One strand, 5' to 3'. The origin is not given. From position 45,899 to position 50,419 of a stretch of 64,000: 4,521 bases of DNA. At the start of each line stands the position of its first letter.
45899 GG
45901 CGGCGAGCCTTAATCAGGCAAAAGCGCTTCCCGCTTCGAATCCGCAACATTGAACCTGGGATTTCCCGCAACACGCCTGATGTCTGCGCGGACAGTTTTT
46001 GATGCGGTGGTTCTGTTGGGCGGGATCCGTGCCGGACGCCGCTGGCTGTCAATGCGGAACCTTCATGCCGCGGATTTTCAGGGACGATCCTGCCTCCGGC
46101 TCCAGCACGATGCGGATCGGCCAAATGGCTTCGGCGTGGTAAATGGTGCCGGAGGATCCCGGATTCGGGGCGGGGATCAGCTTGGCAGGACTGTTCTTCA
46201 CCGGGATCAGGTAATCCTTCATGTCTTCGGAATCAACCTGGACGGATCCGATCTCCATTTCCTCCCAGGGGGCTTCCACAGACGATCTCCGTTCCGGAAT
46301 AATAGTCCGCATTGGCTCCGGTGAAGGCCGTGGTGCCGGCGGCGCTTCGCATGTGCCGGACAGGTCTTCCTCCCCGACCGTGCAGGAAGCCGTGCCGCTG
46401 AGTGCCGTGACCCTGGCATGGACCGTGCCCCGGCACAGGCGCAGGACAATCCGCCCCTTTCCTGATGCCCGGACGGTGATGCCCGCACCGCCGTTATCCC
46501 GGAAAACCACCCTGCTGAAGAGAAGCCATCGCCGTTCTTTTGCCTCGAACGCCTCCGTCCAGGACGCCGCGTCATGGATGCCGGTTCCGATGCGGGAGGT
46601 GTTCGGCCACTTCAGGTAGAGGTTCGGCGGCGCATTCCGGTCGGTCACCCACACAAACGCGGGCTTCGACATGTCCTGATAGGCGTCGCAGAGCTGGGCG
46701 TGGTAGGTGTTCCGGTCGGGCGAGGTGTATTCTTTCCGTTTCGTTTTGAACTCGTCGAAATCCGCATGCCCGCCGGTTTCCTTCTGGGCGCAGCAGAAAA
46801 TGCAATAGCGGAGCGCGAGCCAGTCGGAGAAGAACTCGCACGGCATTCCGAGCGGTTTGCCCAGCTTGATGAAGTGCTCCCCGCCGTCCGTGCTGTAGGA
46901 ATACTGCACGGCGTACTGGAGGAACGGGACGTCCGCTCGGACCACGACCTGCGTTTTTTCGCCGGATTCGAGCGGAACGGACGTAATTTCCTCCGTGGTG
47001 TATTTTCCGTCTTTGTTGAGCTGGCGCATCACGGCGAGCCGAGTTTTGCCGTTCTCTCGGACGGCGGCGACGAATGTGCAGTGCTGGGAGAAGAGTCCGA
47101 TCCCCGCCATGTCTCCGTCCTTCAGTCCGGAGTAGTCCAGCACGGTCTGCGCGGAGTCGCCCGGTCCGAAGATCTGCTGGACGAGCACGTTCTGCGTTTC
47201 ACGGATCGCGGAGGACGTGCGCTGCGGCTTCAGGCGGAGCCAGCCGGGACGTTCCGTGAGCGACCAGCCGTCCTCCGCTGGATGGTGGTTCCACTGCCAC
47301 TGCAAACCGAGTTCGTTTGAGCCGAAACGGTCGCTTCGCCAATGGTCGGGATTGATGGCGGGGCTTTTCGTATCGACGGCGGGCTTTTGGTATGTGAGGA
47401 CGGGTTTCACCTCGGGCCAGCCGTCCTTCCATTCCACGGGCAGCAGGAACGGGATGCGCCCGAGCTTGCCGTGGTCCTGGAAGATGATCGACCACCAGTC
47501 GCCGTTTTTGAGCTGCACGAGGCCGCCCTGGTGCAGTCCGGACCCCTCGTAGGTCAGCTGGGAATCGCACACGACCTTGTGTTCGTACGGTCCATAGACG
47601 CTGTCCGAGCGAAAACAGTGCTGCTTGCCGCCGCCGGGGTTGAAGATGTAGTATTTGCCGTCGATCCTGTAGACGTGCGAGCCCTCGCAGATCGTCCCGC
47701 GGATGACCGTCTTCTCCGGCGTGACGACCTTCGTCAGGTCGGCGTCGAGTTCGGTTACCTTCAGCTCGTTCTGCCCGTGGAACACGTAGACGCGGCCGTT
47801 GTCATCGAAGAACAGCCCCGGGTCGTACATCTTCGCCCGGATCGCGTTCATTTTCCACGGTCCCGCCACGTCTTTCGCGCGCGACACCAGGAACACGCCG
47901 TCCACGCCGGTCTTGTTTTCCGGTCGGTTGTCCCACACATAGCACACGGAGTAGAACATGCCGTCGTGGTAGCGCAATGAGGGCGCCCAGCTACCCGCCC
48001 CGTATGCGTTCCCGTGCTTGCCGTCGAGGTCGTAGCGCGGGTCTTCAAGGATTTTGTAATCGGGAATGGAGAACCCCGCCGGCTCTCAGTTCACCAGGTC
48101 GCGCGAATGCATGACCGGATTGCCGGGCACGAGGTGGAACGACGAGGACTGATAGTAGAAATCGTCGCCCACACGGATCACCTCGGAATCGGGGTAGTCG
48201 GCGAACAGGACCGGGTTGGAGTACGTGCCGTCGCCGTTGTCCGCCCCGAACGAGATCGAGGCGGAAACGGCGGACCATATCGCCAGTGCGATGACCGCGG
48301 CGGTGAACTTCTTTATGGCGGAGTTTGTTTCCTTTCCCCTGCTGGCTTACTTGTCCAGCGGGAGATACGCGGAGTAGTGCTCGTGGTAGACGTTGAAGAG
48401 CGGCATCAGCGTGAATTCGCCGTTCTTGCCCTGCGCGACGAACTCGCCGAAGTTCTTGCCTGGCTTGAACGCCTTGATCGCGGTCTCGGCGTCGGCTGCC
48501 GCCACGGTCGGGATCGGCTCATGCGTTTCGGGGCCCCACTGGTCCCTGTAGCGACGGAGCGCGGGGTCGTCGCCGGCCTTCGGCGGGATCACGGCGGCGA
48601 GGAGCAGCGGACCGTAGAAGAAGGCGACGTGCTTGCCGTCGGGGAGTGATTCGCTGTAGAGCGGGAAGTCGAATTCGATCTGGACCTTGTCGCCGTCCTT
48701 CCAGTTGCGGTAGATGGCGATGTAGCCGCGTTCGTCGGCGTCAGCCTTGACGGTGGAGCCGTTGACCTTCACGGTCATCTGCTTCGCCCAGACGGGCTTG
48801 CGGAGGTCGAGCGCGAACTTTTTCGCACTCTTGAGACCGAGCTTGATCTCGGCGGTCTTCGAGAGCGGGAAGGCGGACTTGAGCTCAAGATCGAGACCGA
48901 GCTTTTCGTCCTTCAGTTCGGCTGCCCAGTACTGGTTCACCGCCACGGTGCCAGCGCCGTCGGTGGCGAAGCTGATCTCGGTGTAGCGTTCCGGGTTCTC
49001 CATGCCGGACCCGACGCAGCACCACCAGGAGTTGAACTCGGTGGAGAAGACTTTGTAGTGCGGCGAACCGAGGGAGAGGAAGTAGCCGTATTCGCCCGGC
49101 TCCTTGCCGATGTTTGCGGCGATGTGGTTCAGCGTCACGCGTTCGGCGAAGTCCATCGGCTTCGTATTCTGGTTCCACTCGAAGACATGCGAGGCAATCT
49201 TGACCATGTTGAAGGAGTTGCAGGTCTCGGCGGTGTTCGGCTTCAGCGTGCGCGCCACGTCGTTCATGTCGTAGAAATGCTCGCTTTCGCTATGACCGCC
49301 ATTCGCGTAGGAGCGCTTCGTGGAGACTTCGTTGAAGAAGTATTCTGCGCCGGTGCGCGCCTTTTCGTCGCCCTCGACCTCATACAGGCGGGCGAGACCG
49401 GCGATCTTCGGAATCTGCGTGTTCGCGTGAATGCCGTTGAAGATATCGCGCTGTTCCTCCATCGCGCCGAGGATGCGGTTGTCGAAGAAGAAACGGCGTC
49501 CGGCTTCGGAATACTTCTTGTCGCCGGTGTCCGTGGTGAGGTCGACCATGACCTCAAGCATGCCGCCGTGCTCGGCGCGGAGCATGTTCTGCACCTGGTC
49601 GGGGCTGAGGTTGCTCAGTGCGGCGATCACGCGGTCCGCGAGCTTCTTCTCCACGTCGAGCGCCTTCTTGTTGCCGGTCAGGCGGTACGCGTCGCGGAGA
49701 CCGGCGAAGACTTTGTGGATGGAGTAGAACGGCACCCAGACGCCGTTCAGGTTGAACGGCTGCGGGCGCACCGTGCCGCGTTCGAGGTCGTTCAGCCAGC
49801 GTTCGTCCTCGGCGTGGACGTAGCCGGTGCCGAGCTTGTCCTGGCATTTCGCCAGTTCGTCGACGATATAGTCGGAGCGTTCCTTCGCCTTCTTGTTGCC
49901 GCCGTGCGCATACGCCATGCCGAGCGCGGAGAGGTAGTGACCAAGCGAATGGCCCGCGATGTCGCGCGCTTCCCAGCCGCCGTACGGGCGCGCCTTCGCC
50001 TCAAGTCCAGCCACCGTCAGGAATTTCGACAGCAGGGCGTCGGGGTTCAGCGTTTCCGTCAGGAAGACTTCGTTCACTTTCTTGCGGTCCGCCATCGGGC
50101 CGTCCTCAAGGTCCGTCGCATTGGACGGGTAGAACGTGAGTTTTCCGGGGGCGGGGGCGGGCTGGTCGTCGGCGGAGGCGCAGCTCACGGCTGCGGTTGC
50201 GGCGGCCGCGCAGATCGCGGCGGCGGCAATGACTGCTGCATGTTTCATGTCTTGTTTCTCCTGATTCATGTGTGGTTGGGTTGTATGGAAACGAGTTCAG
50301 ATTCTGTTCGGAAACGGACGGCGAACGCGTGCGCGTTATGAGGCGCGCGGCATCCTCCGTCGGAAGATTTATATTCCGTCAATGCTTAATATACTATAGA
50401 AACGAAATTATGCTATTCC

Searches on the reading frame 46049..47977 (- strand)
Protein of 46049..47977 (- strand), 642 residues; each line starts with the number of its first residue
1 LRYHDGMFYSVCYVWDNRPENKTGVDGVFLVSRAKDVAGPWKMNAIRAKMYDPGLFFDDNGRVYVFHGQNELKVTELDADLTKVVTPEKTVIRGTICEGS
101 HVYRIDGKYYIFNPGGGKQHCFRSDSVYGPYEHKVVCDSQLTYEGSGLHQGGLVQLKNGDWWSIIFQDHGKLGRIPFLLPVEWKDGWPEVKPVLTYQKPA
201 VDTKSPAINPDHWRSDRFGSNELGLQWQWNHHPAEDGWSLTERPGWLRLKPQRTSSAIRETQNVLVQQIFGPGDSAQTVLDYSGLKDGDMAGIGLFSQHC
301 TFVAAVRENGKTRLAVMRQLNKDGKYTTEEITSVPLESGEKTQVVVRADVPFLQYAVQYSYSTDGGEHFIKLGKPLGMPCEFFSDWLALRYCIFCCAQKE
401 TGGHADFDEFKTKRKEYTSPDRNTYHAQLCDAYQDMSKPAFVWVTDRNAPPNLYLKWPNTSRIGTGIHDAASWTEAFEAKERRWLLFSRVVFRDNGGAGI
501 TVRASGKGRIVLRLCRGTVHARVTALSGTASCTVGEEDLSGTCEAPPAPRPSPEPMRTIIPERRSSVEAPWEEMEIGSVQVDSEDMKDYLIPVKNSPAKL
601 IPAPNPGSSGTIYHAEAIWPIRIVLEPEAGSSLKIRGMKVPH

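Call 66: search_protein_families(library=pfam, proteins=[window:46049-47977:-], max_evalue=0.01)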
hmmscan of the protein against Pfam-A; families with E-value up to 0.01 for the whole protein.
window:46049-47977:- (642 aa): 2 families
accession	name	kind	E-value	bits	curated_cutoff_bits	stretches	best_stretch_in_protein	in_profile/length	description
PF17851.8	GH43_C2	-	5.4e-32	111.6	22.7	1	215-412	1-202/203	Beta xylosidase C-terminal Concanavalin A-like domain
PF04616.20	Glyco_hydro_43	-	1.5e-25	90.5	32.2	1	1-188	72-288/288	Glycosyl hydrolases family 43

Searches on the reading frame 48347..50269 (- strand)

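Call 66: search_protein_families(library=pfam, proteins=[window:48347-50269:-], max_evalue=0.01)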
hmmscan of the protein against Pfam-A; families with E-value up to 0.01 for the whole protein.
window:48347-50269:- (640 aa): 4 families
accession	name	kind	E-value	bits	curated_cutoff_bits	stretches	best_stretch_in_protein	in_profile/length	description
PF07944.18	Beta-AFase-like_GH127_cat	-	6e-97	325.4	24.9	1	54-430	4-375/376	Beta-L-arabinofuranosidase, GH127 catalytic domain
PF20736.2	Glyco_hydro127M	-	1.8e-20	73.3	24.2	1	441-534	1-94/95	Beta-L-arabinofuranosidase, GH127 middle domain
PF23124.1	Xre_MbcA_ParS-like_N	-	0.005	18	28.6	0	200-227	24-51/77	Antitoxin Xre/MbcA/ParS-like, N-terminal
PF07470.19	Glyco_hydro_88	-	0.0081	15.6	26.6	0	185-256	32-98/352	Glycosyl Hydrolase Family 88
